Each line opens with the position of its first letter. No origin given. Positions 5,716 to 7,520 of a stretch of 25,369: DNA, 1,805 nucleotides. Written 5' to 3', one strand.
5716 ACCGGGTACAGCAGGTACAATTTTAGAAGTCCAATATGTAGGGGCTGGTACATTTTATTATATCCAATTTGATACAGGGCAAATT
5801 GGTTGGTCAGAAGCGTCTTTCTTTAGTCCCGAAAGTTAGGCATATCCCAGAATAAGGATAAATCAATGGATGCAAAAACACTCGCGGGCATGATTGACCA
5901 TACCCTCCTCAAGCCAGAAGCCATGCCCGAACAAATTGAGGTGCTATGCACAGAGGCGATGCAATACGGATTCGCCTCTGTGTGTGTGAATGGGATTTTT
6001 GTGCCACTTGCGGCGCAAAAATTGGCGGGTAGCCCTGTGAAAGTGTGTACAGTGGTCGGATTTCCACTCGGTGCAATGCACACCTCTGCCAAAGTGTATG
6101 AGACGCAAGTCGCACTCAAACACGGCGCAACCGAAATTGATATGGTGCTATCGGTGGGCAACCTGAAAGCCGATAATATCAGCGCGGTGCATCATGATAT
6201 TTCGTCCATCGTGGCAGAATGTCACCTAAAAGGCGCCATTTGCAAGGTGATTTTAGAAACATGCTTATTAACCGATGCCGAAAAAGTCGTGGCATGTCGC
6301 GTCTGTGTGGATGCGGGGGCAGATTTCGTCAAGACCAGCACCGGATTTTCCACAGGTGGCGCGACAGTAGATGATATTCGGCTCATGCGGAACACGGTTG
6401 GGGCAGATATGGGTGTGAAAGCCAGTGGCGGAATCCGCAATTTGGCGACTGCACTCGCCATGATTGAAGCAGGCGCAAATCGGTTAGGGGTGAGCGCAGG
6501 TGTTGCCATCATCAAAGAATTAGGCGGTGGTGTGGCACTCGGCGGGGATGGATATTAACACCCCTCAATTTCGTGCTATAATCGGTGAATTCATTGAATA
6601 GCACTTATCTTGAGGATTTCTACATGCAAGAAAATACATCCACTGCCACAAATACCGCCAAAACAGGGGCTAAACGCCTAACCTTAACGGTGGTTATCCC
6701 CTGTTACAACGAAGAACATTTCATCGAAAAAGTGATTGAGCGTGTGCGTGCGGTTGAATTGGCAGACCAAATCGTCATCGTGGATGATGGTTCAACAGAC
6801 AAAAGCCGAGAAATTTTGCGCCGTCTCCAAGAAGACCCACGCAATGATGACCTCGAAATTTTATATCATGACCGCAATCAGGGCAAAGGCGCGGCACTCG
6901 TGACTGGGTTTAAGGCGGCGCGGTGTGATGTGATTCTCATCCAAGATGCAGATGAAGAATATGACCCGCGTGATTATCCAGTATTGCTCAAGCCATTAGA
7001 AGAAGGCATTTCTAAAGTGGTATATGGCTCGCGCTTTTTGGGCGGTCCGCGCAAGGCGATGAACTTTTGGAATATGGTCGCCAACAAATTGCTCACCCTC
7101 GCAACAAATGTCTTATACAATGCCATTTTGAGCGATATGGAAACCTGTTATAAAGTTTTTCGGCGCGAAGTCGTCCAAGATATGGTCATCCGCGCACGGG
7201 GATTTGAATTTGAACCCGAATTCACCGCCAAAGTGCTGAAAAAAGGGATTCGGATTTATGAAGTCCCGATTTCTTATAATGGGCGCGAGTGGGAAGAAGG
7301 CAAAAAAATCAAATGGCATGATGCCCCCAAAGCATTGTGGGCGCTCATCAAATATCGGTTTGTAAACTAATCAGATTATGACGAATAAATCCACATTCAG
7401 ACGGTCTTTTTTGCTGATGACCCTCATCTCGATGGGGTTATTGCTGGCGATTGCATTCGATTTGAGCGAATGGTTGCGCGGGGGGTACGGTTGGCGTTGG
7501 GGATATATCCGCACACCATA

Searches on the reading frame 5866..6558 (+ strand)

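Call 92: search_protein_families(library=pfam, proteins=[window:5866-6558:+], max_evalue=0.001)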
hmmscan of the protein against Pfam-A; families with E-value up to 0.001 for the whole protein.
window:5866-6558:+ (230 aa): 1 family
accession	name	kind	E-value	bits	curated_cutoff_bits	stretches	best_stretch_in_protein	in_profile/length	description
PF01791.15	DeoC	-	1.1e-19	71.5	23.8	1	9-216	5-227/229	DeoC/LacD family aldolase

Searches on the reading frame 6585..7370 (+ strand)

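Call 8: search_protein_families(library=pfam, proteins=[window:6585-7370:+], max_evalue=0.001)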
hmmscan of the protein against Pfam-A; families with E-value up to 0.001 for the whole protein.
window:6585-7370:+ (261 aa): 4 families
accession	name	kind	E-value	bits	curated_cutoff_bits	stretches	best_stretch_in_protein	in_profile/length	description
PF00535.33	Glycos_transf_2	-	2.2e-35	122.5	23.3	1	35-199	1-166/168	Glycosyl transferase family 2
PF13641.12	Glyco_tranf_2_3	-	7.2e-10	39.7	27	1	34-201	3-175/230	Glycosyltransferase like family 2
PF13704.12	Glyco_tranf_2_4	-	4.9e-06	27.4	27.5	1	42-124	2-82/98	Glycosyl transferase family 2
PF10111.15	Glyco_tranf_2_2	-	9.6e-06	25.7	27.3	1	35-124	1-92/276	Glycosyltransferase like family 2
